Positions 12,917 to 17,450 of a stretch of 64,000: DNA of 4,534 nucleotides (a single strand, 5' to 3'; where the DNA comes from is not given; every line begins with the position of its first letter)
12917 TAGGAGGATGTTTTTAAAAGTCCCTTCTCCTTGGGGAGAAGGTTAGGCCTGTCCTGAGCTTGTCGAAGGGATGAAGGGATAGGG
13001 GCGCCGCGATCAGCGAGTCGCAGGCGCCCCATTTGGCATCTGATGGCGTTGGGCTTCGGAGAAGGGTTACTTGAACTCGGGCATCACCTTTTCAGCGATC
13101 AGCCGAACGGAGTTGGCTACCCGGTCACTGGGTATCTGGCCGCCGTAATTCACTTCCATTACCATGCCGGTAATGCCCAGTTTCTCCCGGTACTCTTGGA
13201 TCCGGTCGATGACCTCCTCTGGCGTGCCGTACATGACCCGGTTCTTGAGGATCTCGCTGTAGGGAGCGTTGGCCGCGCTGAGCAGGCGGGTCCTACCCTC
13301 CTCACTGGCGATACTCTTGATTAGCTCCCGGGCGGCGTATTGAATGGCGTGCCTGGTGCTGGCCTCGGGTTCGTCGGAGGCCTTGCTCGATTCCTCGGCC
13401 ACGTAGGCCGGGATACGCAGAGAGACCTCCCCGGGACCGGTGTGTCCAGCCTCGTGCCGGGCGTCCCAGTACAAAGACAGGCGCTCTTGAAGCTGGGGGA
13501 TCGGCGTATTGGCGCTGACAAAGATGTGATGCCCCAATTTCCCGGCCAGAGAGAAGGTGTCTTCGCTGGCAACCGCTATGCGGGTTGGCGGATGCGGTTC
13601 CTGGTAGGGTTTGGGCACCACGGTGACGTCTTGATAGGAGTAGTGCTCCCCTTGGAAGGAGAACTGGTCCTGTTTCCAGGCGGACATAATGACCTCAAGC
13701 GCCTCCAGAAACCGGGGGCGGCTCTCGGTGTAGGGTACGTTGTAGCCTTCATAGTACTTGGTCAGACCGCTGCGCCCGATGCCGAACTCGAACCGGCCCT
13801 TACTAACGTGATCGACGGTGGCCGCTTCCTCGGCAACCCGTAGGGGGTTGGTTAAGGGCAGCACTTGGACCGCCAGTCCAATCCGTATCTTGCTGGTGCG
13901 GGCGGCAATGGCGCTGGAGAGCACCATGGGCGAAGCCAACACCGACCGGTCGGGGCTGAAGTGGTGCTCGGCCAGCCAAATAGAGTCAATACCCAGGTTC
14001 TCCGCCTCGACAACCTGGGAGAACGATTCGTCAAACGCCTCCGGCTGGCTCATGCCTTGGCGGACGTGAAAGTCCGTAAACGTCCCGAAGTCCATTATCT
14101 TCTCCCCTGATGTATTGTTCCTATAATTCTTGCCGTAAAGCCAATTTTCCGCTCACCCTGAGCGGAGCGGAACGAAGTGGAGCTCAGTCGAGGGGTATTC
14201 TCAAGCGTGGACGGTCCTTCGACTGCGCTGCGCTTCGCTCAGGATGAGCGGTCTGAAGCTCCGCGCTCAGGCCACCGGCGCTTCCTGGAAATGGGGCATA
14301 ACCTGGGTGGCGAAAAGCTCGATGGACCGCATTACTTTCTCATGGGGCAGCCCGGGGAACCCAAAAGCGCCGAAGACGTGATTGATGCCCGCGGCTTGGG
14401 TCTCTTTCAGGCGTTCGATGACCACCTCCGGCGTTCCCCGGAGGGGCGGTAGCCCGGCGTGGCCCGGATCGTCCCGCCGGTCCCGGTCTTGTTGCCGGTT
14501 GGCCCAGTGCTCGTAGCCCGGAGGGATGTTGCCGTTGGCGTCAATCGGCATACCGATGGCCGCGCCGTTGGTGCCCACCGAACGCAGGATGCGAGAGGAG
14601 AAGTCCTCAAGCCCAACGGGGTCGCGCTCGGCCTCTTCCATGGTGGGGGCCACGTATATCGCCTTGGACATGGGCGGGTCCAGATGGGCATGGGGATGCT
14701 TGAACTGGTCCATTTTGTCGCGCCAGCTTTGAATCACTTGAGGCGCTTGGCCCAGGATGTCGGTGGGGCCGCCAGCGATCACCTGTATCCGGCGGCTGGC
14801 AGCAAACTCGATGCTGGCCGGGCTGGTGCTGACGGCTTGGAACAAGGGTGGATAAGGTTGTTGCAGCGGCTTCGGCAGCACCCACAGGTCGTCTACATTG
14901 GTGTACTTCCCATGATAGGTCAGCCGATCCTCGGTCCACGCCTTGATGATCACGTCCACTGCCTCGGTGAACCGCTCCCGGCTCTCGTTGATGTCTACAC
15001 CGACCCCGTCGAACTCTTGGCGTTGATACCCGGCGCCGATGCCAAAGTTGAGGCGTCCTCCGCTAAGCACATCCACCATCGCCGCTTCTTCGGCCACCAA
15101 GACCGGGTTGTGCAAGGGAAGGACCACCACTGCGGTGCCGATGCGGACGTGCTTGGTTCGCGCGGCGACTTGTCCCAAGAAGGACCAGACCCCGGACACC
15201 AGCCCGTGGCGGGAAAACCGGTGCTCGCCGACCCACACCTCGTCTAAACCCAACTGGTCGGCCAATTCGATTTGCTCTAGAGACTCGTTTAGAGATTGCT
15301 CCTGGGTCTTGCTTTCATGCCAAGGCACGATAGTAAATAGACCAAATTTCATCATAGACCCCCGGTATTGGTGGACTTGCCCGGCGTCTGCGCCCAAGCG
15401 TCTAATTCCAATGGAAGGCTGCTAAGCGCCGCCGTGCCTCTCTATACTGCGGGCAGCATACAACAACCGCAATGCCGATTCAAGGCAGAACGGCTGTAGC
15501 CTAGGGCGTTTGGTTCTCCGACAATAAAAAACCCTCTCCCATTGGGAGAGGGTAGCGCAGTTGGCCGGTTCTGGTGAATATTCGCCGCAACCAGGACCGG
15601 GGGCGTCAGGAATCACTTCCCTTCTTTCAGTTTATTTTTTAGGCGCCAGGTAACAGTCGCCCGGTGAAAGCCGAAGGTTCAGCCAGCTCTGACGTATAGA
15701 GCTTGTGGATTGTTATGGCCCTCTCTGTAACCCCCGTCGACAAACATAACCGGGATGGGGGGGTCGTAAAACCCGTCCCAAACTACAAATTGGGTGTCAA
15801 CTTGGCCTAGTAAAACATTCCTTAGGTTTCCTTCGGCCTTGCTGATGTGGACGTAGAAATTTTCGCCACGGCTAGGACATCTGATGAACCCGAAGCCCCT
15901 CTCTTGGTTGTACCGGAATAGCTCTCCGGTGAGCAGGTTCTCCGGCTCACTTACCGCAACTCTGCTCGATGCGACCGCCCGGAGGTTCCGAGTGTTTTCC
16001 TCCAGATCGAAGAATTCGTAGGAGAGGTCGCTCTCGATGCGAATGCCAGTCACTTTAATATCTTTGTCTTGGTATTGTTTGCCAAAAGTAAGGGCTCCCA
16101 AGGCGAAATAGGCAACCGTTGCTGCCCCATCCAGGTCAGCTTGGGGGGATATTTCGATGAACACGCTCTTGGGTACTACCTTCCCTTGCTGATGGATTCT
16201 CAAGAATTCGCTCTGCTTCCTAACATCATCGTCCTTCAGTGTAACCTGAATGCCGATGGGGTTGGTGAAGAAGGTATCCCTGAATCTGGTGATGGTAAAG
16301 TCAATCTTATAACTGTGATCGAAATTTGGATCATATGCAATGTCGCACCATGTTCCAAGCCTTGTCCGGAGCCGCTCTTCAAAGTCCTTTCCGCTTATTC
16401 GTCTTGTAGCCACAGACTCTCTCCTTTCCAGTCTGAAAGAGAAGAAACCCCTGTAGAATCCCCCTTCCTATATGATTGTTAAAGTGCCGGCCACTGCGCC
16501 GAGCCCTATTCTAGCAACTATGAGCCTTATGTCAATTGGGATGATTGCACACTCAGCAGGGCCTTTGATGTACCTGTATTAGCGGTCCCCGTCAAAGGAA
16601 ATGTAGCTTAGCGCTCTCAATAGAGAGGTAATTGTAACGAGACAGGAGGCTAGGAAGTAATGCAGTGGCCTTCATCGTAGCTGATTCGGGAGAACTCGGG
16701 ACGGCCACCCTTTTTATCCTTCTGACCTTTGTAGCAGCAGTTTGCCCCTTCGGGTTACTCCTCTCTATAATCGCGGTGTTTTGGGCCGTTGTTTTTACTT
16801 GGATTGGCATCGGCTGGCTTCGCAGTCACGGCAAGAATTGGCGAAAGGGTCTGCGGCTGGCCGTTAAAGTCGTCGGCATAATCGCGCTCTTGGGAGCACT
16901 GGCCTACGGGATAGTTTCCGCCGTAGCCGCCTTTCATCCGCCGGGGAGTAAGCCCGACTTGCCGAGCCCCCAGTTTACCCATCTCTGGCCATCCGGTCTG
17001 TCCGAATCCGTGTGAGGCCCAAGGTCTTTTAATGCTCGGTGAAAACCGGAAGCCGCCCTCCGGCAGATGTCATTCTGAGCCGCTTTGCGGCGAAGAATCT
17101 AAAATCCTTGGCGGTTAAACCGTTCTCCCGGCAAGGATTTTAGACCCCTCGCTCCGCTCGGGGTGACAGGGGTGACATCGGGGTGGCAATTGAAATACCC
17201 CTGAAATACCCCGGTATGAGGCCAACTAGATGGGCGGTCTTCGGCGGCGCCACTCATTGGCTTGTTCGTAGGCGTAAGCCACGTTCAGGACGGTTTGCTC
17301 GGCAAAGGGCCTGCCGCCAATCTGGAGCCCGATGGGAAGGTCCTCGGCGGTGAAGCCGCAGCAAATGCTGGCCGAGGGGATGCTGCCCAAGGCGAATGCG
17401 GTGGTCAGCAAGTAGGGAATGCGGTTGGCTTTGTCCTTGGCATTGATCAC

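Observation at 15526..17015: AT-rich islet encoding a nuclease-like / cold-shock-domain fusion protein with its own canonical terminator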

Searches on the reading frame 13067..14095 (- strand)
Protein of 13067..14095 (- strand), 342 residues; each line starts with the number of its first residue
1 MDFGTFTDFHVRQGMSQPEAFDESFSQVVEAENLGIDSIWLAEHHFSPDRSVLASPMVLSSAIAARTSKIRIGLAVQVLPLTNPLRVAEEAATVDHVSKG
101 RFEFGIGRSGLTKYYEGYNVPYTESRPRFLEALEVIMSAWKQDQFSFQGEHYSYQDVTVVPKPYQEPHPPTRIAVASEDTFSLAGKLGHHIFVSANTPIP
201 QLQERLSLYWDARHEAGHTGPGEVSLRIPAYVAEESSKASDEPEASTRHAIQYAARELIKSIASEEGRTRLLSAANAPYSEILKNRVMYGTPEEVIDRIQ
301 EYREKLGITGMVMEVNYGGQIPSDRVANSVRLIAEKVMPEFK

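Call 17: search_protein_families(library=pfam, proteins=[window:13067-14095:-], max_evalue=0.001)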
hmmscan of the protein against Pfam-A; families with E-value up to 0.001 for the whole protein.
window:13067-14095:- (342 aa): 1 family
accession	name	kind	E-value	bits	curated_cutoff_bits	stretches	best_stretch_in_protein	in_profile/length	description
PF00296.26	Bac_luciferase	-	6.8e-65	219.9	27.9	1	1-304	1-309/314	Luciferase-like monooxygenase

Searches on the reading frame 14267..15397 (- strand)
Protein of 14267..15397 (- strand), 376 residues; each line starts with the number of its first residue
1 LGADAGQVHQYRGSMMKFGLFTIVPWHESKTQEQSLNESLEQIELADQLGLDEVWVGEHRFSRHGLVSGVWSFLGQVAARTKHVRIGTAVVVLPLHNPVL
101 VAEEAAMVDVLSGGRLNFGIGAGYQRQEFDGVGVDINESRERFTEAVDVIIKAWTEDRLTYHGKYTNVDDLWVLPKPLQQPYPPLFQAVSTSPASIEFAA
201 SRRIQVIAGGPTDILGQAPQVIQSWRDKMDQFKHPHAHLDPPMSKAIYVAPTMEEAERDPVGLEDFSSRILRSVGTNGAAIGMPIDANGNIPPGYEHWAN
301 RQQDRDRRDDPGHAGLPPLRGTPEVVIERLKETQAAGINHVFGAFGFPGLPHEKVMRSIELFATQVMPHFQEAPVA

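Call 17: search_protein_families(library=pfam, proteins=[window:14267-15397:-], max_evalue=0.001)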
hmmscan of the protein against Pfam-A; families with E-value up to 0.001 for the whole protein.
window:14267-15397:- (376 aa): 1 family
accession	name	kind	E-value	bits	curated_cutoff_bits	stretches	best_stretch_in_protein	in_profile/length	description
PF00296.26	Bac_luciferase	-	4.9e-58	197.4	27.9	1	16-340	1-314/314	Luciferase-like monooxygenase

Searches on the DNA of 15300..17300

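Call 29: search_rna_families(source=window, start=15300, end=17300, threshold=evalue, max_evalue=1)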
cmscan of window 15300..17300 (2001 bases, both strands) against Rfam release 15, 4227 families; matches with E-value up to 1: 1.
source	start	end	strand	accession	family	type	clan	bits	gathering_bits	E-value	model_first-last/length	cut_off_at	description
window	15429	15493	-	RF00667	mir-33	Gene; miRNA;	-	21.8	50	0.069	1-69/69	no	mir-33 microRNA precursor family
